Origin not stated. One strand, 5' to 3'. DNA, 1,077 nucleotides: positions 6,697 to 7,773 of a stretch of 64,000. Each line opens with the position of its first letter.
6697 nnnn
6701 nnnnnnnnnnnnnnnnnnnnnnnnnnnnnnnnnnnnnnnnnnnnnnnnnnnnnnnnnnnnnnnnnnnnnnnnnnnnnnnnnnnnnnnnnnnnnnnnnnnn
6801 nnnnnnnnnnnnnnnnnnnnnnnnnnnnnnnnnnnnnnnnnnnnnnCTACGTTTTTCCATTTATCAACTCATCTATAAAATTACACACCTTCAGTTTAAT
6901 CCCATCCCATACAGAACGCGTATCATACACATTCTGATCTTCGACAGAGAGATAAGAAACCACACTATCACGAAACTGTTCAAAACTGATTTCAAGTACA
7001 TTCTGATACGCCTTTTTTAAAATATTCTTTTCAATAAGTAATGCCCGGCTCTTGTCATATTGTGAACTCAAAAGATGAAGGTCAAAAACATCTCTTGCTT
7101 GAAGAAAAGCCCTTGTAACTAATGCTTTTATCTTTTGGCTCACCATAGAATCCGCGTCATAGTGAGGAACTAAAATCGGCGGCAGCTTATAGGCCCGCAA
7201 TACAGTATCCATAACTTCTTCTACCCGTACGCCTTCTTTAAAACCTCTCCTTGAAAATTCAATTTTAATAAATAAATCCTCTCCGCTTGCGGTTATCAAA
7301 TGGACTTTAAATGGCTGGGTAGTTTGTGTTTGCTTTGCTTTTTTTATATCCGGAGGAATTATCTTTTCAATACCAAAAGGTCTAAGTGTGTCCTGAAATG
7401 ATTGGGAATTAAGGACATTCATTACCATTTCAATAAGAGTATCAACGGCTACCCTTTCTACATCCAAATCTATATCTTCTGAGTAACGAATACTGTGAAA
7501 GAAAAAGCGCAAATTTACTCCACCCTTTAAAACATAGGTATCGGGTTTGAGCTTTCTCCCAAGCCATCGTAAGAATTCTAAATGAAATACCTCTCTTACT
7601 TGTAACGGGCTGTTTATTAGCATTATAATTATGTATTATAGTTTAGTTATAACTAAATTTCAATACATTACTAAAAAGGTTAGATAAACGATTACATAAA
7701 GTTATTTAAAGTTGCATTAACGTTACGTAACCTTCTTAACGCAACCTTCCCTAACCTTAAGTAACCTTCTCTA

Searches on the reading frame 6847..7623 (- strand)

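Call 49: search_protein_families(library=pfam, proteins=[window:6847-7623:-], max_evalue=0.001)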
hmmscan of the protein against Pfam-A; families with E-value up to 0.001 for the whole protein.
window:6847-7623:- (258 aa): 1 family
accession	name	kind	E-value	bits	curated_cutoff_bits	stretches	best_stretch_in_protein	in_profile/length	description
PF08843.17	AbiEii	-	1.6e-17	64.7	22.5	1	21-194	6-177/238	Nucleotidyl transferase AbiEii toxin, Type IV TA system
